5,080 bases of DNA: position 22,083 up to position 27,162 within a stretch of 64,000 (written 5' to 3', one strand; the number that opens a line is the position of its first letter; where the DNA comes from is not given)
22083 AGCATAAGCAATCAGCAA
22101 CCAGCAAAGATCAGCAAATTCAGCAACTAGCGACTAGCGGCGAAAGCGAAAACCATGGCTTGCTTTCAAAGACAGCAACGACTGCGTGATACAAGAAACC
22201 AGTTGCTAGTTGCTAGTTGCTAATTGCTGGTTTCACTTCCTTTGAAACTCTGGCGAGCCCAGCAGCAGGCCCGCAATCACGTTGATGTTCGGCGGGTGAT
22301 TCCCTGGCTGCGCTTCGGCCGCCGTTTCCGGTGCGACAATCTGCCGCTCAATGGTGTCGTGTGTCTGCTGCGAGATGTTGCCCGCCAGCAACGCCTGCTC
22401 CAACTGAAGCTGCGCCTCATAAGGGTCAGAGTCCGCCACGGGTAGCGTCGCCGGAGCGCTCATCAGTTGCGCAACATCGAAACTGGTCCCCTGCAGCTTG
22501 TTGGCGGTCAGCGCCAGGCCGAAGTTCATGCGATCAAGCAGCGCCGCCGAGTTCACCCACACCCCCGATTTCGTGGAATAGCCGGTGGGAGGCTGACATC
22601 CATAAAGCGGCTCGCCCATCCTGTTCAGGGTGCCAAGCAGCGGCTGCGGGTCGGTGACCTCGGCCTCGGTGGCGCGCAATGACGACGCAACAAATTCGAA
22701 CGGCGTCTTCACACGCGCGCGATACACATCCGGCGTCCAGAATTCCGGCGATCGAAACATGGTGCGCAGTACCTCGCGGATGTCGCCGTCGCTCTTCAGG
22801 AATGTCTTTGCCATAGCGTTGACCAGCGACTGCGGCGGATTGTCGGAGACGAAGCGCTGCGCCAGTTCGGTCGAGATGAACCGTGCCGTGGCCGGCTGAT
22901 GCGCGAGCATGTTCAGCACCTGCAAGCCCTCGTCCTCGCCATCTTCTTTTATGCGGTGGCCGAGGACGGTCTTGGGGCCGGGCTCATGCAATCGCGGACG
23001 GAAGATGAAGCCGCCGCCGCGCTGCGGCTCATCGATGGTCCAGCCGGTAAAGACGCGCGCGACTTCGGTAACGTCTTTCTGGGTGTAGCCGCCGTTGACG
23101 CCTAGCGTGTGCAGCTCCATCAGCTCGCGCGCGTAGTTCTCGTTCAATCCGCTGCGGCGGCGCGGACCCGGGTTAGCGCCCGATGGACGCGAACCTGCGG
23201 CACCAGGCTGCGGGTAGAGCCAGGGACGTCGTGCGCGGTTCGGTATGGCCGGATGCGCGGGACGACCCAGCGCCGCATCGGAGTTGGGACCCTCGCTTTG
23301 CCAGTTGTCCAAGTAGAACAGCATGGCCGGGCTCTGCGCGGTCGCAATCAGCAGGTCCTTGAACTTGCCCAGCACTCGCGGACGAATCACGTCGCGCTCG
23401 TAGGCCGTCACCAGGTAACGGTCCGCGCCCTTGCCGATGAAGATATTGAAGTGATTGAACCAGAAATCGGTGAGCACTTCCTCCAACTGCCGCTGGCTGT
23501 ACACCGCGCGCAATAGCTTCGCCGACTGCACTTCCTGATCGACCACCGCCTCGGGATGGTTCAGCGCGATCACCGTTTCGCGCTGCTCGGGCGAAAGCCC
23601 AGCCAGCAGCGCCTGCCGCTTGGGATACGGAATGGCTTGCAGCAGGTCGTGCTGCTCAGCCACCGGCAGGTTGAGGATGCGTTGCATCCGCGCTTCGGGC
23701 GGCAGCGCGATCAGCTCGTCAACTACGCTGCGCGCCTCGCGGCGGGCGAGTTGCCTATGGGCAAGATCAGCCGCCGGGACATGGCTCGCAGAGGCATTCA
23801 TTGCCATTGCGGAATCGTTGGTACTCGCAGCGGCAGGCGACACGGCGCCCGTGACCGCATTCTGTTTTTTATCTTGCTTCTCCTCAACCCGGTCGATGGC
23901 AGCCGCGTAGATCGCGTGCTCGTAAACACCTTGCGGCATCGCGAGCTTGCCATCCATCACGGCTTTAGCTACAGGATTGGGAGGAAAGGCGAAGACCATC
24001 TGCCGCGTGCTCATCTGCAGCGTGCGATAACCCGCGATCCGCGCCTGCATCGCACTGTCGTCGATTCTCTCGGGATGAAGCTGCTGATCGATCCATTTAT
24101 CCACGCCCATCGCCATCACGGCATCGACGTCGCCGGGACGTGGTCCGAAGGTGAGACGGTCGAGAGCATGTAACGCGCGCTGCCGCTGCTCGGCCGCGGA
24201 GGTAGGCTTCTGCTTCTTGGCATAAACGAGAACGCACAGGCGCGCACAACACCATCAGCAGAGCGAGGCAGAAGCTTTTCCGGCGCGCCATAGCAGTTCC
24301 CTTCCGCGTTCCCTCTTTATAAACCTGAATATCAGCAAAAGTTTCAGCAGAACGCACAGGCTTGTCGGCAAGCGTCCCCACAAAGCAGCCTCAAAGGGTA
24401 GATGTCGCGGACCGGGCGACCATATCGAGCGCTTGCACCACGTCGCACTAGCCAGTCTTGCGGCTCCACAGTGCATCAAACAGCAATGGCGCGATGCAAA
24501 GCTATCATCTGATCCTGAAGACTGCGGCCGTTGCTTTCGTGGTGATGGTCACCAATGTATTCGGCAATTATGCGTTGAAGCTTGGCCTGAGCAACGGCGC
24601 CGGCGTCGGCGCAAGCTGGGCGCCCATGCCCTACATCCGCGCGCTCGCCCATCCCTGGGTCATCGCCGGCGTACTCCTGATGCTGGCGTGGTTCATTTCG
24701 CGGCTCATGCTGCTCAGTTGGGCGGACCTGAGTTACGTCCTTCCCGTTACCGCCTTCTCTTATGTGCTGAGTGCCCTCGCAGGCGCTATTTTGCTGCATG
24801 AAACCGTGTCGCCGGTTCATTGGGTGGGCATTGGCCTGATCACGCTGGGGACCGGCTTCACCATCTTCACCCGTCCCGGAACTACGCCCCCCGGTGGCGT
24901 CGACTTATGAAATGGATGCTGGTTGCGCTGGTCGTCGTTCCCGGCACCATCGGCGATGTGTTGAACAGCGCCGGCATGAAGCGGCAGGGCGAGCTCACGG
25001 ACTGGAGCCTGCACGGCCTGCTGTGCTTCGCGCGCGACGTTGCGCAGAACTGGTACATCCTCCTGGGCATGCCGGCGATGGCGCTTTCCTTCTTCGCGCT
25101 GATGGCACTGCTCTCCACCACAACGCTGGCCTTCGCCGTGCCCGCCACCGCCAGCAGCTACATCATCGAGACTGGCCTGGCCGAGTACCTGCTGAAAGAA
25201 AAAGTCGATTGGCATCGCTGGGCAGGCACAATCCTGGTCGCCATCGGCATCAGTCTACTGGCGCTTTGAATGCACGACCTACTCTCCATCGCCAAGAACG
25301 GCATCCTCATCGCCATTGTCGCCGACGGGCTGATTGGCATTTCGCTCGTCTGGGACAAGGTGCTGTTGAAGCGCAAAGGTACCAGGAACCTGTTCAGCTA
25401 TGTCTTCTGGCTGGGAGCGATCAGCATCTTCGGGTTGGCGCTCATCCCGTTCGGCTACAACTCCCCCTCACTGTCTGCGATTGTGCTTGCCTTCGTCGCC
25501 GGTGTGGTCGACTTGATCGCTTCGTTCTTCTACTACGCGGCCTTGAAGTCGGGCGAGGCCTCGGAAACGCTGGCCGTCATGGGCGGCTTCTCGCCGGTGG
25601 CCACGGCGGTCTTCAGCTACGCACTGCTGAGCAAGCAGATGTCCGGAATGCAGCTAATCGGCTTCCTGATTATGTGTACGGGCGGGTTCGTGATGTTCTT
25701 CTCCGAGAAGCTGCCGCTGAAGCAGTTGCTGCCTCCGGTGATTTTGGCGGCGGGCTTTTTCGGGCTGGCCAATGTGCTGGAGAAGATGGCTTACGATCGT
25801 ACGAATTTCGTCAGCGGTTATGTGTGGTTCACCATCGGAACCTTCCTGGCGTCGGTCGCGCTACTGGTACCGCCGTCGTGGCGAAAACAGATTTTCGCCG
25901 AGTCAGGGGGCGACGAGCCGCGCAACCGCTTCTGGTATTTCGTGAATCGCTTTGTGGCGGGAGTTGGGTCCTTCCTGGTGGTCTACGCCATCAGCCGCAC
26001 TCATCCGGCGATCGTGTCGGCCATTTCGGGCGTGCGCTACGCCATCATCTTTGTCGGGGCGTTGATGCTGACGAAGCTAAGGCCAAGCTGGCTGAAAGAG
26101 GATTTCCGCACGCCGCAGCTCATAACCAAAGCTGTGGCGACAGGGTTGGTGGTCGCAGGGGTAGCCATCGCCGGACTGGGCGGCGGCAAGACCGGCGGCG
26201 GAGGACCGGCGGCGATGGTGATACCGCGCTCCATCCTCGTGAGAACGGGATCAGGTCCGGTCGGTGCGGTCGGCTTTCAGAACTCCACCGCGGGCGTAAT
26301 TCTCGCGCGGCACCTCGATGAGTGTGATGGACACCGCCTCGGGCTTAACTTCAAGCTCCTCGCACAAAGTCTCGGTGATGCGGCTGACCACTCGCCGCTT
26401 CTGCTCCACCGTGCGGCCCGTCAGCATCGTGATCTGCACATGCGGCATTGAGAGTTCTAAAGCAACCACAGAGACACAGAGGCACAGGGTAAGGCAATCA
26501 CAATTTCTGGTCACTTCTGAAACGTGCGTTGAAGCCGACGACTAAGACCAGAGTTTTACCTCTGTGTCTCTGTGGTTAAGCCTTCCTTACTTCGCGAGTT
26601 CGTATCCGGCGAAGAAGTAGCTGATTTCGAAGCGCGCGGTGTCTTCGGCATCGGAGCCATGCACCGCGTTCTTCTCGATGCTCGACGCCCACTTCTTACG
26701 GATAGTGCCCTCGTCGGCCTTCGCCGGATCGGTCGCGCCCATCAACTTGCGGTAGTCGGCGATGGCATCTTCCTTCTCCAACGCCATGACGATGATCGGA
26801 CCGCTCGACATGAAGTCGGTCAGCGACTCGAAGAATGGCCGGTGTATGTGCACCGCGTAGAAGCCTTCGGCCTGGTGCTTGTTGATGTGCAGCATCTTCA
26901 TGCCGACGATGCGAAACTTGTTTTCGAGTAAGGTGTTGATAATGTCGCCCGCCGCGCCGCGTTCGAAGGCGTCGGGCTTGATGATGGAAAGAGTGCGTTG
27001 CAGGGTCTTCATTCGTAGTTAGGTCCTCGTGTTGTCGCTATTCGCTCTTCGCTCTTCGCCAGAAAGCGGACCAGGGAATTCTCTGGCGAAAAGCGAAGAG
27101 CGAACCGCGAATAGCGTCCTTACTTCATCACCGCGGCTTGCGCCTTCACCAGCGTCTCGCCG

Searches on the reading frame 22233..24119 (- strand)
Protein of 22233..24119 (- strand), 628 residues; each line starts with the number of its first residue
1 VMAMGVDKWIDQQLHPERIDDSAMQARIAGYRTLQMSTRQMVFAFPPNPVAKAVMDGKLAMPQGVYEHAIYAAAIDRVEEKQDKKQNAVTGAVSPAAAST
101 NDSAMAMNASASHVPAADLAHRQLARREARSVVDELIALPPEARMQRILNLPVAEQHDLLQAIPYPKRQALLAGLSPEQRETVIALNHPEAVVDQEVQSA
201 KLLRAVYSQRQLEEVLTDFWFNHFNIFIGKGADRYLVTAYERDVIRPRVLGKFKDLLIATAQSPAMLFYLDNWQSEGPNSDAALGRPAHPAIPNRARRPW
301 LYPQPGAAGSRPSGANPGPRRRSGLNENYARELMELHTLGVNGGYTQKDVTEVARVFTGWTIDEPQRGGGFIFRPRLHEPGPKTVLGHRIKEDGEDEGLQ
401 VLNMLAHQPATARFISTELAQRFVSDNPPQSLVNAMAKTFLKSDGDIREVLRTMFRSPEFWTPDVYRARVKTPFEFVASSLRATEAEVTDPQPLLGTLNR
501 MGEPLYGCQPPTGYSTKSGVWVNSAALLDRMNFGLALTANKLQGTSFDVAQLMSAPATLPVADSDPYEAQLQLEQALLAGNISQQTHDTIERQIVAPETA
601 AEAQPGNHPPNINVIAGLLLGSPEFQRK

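Call 16: search_protein_families(library=pfam, proteins=[window:22233-24119:-])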
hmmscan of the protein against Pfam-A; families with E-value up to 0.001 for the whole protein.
window:22233-24119:- (628 aa): 1 family
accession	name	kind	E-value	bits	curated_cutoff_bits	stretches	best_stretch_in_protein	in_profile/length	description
PF08811.16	DUF1800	-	8.8e-136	453.8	26.1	1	2-627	19-419/419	Protein of unknown function (DUF1800)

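Call 17: find_related_loci(query=window:22233-24119:-, collection=genome_contigs, flank=10000)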
Query window:22233-24119:- (628 aa) in genome_contigs; peptide patterns used: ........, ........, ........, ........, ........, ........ (x = any residue, [..] = any of these).
599 stretches matched a pattern (row limit reached: there are more); 589 encode a relative of the query (tblastn E <= 1e-3); the best 80 are kept; 80 distinct loci.
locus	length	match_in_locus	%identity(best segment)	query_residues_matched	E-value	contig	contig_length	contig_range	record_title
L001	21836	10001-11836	69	1-628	0e+0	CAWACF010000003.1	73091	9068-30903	MAG: uncultured Acidobacteriaceae bacterium isolate MFD09495.bin.1.45 genome assembly, contig: contig_13047, whole genom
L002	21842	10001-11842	68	3-628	0e+0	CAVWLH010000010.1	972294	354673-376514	MAG: uncultured Acidobacteriaceae bacterium isolate MFD05512.bin.1.248 genome assembly, contig: contig_9439, whole genom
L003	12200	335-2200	62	1-628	0e+0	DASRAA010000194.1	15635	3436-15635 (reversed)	MAG TPA_asm: Candidatus Binatia bacterium isolate SMAG_U11106 k141_3352650, whole genome shotgun sequence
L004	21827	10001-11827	57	1-628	0e+0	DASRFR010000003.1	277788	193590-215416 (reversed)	MAG TPA_asm: Terriglobales bacterium isolate SMAG_U10037 k141_5136, whole genome shotgun sequence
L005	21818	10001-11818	56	1-628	0e+0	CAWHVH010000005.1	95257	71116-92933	MAG: Terriglobia bacterium isolate MFD06435.bin.1.230 genome assembly, contig: contig_30137, whole genome shotgun sequen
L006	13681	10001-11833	56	4-628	0e+0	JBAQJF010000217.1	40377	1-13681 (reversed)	MAG: Terriglobales bacterium isolate MFD06600_ilm_asm_bin4 k127_112258, whole genome shotgun sequence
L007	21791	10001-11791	54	1-628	0e+0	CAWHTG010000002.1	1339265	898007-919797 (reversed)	MAG: uncultured Acidobacteriota bacterium isolate MFD03346.bin.1.6 genome assembly, contig: contig_15601, whole genome s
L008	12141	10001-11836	55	1-628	0e+0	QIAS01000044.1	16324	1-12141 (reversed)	MAG: Acidobacteria bacterium isolate gp1 AA123 14_1009_12_20cm_scaffold_23109_curated, whole genome shotgun sequence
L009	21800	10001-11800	54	1-628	0e+0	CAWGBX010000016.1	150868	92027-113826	MAG: uncultured Acidobacteriota bacterium isolate MFD06435.bin.2.10 genome assembly, contig: contig_77932, whole genome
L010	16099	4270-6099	55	3-628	0e+0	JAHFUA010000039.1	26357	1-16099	MAG: Acidobacteria bacterium isolate nzgw69 NODE_2818_length_26358_cov_4.077067, whole genome shotgun sequence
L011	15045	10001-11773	54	1-628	0e+0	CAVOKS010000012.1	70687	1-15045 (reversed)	MAG: uncultured Acidobacteriota bacterium isolate MFD00082.bin.2.16 genome assembly, contig: contig_26147, whole genome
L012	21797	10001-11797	55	4-628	0e+0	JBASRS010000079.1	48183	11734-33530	MAG: Terriglobales bacterium isolate MFD13510_ilm_asm_bin1 k127_34719, whole genome shotgun sequence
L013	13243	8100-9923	54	4-628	0e+0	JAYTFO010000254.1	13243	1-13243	MAG: Acidobacteriota bacterium isolate GFS_2191 GFS_2191_253, whole genome shotgun sequence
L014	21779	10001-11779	54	1-628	0e+0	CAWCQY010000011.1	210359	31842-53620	MAG: uncultured Acidobacteriota bacterium isolate MFD05377.bin.2.117 genome assembly, contig: contig_60780, whole genome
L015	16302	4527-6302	55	1-628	0e+0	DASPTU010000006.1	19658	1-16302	MAG TPA_asm: Terriglobales bacterium isolate SMAG_U12285 k141_1337744, whole genome shotgun sequence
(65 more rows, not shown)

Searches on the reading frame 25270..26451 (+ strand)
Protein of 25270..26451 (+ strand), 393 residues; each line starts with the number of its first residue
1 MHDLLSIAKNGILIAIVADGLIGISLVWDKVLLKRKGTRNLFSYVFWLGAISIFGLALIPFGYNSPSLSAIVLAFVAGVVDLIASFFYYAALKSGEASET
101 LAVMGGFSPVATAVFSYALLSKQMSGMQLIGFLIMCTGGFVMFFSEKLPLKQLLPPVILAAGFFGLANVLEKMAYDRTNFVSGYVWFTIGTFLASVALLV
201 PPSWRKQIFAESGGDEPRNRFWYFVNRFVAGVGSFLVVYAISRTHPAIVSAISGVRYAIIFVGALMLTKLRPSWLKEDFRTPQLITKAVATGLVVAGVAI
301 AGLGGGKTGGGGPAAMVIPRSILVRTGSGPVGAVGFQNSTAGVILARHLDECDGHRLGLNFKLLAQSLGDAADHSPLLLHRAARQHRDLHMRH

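Call 16: search_protein_families(library=pfam, proteins=[window:25270-26451:+])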
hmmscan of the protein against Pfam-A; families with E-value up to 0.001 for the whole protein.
window:25270-26451:+ (393 aa): 2 families
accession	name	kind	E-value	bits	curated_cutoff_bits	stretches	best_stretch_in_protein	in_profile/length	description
PF00892.27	EamA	-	3.7e-12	47.1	28.2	1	10-143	2-134/135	EamA-like transporter family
PF10639.15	TMEM234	-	0.00075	20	30.1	0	77-140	47-110/113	Putative transmembrane family 234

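Call 55: find_related_loci(query=window:25270-26451:+, collection=metagenome_contigs, flank=10000)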
Query window:25270-26451:+ (393 aa) in metagenome_contigs; peptide patterns used: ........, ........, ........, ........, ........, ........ (x = any residue, [..] = any of these).
269 stretches matched a pattern; 136 encode a relative of the query (tblastn E <= 1e-3); the best 80 are kept; 80 distinct loci.
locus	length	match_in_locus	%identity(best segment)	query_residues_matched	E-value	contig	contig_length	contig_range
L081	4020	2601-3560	80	1-322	6e-177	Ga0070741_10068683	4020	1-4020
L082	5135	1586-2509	82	1-308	1e-171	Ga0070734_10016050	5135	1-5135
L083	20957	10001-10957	77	1-319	3e-163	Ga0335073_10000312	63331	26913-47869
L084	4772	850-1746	82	1-300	2e-160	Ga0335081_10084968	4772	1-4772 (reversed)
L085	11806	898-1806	78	1-300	9e-153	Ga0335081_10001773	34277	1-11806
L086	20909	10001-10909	78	1-300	9e-153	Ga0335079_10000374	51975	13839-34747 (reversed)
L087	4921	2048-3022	74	3-328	1e-150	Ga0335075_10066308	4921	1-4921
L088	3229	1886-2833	69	4-319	8e-151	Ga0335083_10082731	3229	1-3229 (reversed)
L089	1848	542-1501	67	2-320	1e-154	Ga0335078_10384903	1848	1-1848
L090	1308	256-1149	75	4-301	8e-157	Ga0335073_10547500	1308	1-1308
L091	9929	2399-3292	74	1-298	2e-142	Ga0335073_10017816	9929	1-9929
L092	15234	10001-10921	70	1-307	3e-142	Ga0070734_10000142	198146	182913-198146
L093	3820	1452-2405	68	2-319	1e-146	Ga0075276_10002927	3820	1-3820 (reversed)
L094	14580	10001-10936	69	4-315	2e-142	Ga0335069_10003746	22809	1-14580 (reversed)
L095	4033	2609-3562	67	2-319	1e-144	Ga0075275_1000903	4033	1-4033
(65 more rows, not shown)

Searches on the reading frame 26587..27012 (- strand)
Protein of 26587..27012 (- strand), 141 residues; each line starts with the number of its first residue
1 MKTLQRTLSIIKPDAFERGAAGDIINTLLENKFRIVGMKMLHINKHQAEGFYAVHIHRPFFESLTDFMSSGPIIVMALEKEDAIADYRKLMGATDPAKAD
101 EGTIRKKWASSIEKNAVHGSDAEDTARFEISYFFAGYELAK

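Call 16: search_protein_families(library=pfam, proteins=[window:26587-27012:-])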
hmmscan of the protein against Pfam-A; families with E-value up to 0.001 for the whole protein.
window:26587-27012:- (141 aa): 1 family
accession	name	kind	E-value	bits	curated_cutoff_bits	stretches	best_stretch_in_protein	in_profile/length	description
PF00334.24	NDK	-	4.1e-52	176.1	27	1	5-137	1-133/135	Nucleoside diphosphate kinase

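Call 54: find_encoding_contigs(protein=window:26587-27012:-, flank=3000, max_places=10)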
Protein window:26587-27012:- (141 aa): no gene with exactly this product is on record in the collection.
